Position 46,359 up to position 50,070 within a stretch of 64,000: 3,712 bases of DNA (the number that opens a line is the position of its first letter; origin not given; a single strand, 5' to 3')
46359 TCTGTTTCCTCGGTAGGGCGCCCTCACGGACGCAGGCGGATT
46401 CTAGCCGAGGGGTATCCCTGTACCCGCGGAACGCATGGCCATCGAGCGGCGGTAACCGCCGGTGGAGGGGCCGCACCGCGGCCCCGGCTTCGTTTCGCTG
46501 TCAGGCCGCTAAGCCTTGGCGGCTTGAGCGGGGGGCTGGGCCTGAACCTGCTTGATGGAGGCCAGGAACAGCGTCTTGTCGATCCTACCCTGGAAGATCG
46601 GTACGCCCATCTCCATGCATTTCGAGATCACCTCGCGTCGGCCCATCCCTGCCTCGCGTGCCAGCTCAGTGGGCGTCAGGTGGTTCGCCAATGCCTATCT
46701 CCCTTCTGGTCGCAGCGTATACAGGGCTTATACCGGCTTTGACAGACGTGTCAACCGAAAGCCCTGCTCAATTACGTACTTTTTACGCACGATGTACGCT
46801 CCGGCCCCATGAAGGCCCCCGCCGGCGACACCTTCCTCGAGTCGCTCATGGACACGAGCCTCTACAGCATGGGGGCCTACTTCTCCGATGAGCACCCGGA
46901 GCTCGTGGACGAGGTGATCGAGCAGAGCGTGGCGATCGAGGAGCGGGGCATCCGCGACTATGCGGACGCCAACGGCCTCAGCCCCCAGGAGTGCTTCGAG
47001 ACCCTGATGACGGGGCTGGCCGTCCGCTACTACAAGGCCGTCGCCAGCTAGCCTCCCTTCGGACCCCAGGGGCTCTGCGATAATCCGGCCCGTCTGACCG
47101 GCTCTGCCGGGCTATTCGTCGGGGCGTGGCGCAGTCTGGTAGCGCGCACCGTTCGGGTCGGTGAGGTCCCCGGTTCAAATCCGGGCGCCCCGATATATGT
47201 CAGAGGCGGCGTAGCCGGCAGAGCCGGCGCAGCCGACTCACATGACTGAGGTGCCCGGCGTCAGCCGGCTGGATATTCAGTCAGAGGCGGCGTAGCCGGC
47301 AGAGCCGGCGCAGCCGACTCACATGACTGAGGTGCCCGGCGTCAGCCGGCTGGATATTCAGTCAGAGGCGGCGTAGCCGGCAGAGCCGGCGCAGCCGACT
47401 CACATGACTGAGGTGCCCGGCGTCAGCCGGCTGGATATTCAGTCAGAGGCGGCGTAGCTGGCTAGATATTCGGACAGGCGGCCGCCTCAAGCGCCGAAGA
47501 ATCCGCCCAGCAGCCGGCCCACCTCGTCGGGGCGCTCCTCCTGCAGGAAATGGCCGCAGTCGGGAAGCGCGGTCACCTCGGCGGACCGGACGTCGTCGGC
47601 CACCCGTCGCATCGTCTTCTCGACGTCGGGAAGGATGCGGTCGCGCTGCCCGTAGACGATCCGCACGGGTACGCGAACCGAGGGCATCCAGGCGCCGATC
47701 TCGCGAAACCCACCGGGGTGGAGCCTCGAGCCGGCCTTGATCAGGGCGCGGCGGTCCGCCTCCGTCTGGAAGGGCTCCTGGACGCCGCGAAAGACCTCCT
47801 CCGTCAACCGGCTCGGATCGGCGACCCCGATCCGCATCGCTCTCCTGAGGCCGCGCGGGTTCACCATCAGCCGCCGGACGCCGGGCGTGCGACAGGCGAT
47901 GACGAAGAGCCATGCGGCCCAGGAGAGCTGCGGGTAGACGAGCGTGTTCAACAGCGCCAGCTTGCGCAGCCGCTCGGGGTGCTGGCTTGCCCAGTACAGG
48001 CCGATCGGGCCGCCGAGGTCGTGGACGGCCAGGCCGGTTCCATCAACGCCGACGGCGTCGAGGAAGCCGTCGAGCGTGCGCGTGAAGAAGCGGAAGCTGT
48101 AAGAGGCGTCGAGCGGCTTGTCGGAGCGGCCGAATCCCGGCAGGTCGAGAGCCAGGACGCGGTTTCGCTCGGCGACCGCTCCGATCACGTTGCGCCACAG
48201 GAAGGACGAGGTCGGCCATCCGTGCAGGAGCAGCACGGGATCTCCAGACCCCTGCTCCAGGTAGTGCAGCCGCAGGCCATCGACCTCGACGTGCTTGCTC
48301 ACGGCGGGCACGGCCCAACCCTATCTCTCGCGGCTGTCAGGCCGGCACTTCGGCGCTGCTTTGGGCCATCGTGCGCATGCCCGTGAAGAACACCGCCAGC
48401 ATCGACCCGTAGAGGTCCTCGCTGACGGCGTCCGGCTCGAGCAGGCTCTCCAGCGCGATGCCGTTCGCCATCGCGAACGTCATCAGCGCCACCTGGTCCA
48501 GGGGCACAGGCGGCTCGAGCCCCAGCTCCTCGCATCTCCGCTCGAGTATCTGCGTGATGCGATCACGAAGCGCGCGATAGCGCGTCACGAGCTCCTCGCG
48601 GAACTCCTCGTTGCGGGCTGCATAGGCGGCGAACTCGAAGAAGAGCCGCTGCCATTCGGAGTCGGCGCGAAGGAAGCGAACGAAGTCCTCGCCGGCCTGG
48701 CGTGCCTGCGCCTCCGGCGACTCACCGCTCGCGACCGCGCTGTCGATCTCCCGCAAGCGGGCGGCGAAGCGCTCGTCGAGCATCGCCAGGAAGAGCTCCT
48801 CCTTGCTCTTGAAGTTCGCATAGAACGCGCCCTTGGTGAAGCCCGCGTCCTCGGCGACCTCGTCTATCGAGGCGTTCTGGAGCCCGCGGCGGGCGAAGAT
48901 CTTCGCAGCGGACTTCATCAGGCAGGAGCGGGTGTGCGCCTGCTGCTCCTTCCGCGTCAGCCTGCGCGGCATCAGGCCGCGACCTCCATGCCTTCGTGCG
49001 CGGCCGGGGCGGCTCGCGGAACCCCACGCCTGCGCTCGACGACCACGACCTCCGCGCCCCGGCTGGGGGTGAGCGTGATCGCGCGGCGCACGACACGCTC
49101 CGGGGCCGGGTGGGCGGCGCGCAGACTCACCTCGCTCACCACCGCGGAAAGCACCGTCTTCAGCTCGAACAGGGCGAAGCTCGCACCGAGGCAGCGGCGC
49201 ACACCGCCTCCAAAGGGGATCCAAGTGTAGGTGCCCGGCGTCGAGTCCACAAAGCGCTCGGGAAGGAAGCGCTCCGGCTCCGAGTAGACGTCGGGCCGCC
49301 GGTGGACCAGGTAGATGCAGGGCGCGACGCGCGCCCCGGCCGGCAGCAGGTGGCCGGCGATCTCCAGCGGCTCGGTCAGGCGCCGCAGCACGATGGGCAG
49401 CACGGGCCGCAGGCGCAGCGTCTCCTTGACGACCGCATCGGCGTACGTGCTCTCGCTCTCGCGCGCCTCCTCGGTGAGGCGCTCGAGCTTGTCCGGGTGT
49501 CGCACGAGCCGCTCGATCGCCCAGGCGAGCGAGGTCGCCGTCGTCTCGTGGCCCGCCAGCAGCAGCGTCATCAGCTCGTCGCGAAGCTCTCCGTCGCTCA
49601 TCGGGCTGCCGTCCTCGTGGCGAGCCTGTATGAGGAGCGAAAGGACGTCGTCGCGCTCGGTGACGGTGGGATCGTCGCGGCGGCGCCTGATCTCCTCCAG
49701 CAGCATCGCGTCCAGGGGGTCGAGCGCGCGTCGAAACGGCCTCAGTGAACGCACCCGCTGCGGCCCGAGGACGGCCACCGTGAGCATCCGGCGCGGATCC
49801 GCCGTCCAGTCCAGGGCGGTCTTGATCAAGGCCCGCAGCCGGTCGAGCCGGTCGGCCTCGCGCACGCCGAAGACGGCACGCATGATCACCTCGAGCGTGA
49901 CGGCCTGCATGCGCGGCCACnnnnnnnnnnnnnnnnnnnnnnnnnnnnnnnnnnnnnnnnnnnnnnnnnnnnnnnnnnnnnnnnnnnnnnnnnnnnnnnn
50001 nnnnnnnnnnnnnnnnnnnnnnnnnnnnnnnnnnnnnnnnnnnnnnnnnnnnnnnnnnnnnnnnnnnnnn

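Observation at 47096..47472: Second 81-bp array abutting tRNA-Pro, with a recombinant truncated unit and an inverted half-hairpin upstream of the tRNA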

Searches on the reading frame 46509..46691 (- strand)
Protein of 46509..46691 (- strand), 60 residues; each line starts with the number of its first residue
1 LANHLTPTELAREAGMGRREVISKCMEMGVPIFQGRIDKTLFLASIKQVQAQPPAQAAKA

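Call 99: search_protein_families(library=pfam, proteins=[window:46509-46691:-], max_evalue=0.001)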
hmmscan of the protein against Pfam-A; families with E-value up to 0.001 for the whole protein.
window:46509-46691:- (60 aa): 1 family
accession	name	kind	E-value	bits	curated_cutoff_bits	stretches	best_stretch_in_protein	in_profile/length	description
PF04760.21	IF2_N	-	0.00097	19.3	25.3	0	6-31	5-30/53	Translation initiation factor IF-2, N-terminal region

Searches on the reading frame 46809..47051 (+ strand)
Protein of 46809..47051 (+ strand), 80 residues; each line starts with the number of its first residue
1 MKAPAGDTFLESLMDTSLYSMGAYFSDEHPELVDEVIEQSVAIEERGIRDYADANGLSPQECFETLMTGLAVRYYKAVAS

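Call 66: find_homologous_proteins(query=window:46809-47048:+, max_evalue=0.00001)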
Query window:46809-47048:+ (80 aa): 3953 proteins with E <= 0.00001 among 3953 candidates; the best 120 are listed.
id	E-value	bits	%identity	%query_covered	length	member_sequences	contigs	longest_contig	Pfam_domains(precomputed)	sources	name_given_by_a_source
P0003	4.2e-45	168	100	100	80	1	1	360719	-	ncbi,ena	-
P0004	4.8e-39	149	88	100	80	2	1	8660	-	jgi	jgi:hypothetical protein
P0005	7.5e-39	148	89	99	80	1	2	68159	-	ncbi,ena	-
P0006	1.4e-37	144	84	99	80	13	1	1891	-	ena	-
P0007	2.8e-37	143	86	99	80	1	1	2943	-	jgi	jgi:hypothetical protein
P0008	1.1e-36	141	85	100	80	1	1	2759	-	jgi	jgi:2-hydroxy-3-keto-5-methylthiopentenyl-1-phosphate phosphatase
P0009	1.7e-36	141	81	100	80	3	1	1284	-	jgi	jgi:hypothetical protein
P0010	3.0e-36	140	83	100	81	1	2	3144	-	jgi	jgi:2-hydroxy-3-keto-5-methylthiopentenyl-1-phosphate phosphatase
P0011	3.3e-36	140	83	100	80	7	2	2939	-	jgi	jgi:hypothetical protein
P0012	3.5e-36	140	84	100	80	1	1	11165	-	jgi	jgi:hypothetical protein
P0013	4.0e-36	139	86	100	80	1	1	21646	-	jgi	jgi:hypothetical protein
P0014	5.1e-36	139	83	100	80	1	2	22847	-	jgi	jgi:hypothetical protein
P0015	6.2e-36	139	85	99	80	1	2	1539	-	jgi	jgi:hypothetical protein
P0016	8.4e-36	138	81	100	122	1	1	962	-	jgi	jgi:hypothetical protein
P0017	1.2e-35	138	83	100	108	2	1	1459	-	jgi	jgi:hypothetical protein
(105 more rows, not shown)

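Call 67: find_encoding_contigs(protein=P0005, flank=10000, max_places=4)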
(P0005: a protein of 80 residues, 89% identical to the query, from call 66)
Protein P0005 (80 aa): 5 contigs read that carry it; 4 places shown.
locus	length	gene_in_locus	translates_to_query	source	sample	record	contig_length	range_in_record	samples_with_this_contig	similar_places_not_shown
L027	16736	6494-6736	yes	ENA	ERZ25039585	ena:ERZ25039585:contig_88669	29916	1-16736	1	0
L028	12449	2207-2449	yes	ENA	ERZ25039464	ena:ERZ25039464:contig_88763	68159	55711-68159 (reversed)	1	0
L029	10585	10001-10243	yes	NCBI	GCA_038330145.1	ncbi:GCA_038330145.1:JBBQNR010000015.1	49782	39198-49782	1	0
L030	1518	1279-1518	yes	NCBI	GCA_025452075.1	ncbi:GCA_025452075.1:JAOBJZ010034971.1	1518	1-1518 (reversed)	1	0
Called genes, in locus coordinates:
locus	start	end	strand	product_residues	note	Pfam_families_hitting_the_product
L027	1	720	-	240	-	?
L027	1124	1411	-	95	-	PF08281:Sigma70_r4_2, PF00196:GerE, PF13384:HTH_23 (weak)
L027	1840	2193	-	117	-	PF00268:Ribonuc_red_sm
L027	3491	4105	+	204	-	-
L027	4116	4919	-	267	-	PF00501:AMP-binding, PF23562:AMP-binding_C_3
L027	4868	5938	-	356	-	PF00501:AMP-binding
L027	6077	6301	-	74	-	-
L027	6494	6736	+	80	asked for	-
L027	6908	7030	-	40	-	-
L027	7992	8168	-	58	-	PF00067:p450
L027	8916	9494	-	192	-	PF00211:Guanylate_cyc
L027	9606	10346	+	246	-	-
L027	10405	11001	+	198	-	PF00081:Sod_Fe_N, PF02777:Sod_Fe_C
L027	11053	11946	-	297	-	PF12146:Hydrolase_4, PF00561:Abhydrolase_1, PF02089:Palm_thioest (weak), PF06821:Ser_hydrolase (faint), PF12697:Abhydrolase_6, PF12695:Abhydrolase_5 (weak)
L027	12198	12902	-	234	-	PF02836:Glyco_hydro_2_C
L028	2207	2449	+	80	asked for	-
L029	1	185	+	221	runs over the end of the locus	PF01416:PseudoU_synth_1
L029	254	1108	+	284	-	PF01975:SurE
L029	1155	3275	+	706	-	PF22745:Nlig-Ia, PF01653:DNA_ligase_aden, PF03120:OB_DNA_ligase, PF03119:DNA_ligase_ZBD, PF12826:HHH_2, PF14520:HHH_5, PF00533:BRCT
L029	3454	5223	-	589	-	PF00196:GerE, PF08281:Sigma70_r4_2 (weak), PF13384:HTH_23 (faint), PF02113:Peptidase_S13, PF13354:Beta-lactamase2 (faint), PF02113:Peptidase_S13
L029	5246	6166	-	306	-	PF00268:Ribonuc_red_sm, PF11583:AurF (faint)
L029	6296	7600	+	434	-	PF01734:Patatin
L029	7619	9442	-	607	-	PF00501:AMP-binding, PF23562:AMP-binding_C_3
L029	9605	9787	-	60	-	-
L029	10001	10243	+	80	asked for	-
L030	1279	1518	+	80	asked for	?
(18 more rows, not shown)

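Call 68: find_encoding_contigs(protein=P0004, flank=10000, max_places=4)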
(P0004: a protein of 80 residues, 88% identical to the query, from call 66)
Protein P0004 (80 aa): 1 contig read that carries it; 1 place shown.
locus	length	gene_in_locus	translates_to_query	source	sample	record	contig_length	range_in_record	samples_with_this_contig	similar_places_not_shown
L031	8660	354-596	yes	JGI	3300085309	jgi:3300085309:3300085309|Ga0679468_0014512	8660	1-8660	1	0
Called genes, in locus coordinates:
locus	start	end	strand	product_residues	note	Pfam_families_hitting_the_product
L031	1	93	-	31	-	?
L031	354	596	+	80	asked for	-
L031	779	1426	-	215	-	PF00440:TetR_N, PF13977:TetR_C_6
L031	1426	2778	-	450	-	PF00067:p450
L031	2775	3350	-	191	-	PF00211:Guanylate_cyc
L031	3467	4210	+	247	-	-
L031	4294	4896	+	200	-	PF00081:Sod_Fe_N, PF02777:Sod_Fe_C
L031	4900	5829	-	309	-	PF00561:Abhydrolase_1, PF02089:Palm_thioest (weak), PF06821:Ser_hydrolase (faint), PF12146:Hydrolase_4, PF12697:Abhydrolase_6, PF20408:Abhydrolase_11 (faint), PF12695:Abhydrolase_5 (weak)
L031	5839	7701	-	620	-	PF02837:Glyco_hydro_2_N, PF22666:Glyco_hydro_2_N2 (weak), PF00703:Glyco_hydro_2, PF02836:Glyco_hydro_2_C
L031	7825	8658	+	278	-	?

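Call 91: search_protein_families(library=pfam, proteins=[window:46809-47051:+], max_evalue=0.001)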
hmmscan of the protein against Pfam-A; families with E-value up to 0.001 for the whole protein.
window:46809-47051:+ (80 aa): 0 families

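Call 115: find_encoding_contigs(protein=P0003, flank=1500, max_places=5)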
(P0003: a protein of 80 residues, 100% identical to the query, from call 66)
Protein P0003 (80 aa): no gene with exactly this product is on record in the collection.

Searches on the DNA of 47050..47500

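Call 13: search_rna_families(source=window, start=47050, end=47500, threshold=evalue, max_evalue=10)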
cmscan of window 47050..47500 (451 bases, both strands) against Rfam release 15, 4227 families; matches with E-value up to 10: 10.
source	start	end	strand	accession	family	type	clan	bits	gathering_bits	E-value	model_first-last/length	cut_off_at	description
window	47120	47193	+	RF00005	tRNA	Gene; tRNA;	CL00001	61.2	29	5.7e-13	1-71/71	no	tRNA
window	47265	47339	+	RF03587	mir-1202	Gene; miRNA;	-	16.1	80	2.5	1-80/80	no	mir-1202 microRNA precursor family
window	47346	47420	+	RF03587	mir-1202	Gene; miRNA;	-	16.1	80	2.5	1-80/80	no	mir-1202 microRNA precursor family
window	47266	47364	+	RF03914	mir-BART21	Gene; miRNA;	-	15.3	70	4.5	1-76/76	no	mir-BART21 microRNA precursor family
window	47139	47252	+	RF01721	Pseudomon-groES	Cis-reg;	-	15.2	50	2.3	1-111/111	no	Pseudomon-groES RNA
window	47213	47319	-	RF04104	MIR918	Gene; miRNA;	-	15.1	268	2.8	1-265/265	no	MIR918 microRNA precursor family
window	47221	47323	+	RF03062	xerDC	Cis-reg;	-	14.1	72.5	7.5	1-126/126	no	xerDC RNA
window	47294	47400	-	RF01390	isrG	Gene; sRNA;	-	10.5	100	1.4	121-213/279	no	isrG Hfq binding RNA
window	47174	47262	-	RF01390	isrG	Gene; sRNA;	-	9.9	100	2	1-279/279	no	isrG Hfq binding RNA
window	47224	47333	+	RF02741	Rev44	Gene; antisense;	-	8.2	178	6.9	1-336/336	no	Soft rot Enterobacteriaceae Rev 44 asRNA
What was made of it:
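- On Any Rfam family: The best other hits in 47050-47500 have E > 1 (call 13).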

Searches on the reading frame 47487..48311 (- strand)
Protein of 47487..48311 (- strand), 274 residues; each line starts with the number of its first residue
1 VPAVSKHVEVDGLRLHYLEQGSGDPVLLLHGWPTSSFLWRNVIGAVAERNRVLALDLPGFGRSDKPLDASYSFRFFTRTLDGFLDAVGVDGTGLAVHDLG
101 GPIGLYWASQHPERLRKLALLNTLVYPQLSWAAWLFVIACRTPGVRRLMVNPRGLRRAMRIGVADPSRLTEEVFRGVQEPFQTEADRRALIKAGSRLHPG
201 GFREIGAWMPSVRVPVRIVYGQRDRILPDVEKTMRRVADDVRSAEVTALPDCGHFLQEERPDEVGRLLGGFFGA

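Call 16: find_encoding_contigs(protein=window:47487-48311:-, flank=6000, max_places=10)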
Protein window:47487-48311:- (274 aa): 1 contig read that carries it; 1 place shown.
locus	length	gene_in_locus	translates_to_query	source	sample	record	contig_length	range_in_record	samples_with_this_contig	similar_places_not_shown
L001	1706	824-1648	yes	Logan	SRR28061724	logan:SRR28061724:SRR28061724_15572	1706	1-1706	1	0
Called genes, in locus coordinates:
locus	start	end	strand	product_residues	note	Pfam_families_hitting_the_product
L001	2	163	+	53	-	?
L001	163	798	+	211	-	PF00440:TetR_N, PF13977:TetR_C_6, PF17922:TetR_C_17 (weak)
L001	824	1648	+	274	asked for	PF00561:Abhydrolase_1, PF12146:Hydrolase_4, PF12697:Abhydrolase_6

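Call 91: search_protein_families(library=pfam, proteins=[window:47487-48311:-], max_evalue=0.001)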
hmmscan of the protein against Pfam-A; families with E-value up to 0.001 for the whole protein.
window:47487-48311:- (274 aa): 3 families
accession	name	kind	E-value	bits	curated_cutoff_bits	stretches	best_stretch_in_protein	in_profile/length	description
PF00561.26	Abhydrolase_1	-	5.1e-30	105.4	25.8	1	25-261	2-245/245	alpha/beta hydrolase fold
PF12697.13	Abhydrolase_6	-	2.2e-20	74.7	26.3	1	26-264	1-214/217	Alpha/beta hydrolase family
PF12146.15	Hydrolase_4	-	1.9e-08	34.3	27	1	26-256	7-234/239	Serine aminopeptidase, S33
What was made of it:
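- Checked: Downstream gene: the convergent ORF 47487-48311(-) is an alpha/beta hydrolase (Pfam, call 91).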

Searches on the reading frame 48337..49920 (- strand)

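Call 91: search_protein_families(library=pfam, proteins=[window:48337-49920:-], max_evalue=0.001)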
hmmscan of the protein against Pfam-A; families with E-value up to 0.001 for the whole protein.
window:48337-49920:- (527 aa): 3 families
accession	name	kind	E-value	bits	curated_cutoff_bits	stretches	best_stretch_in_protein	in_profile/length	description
PF00440.29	TetR_N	-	6.9e-14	51.8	24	1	335-380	2-47/47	Bacterial regulatory proteins, tetR family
PF13977.11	TetR_C_6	-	6.4e-12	46.1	27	1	402-504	1-102/115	BetI-type transcriptional repressor, C-terminal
PF17922.6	TetR_C_17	-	7.4e-06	26.6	26.1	1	424-494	21-91/100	Tetracyclin repressor-like, C-terminal domain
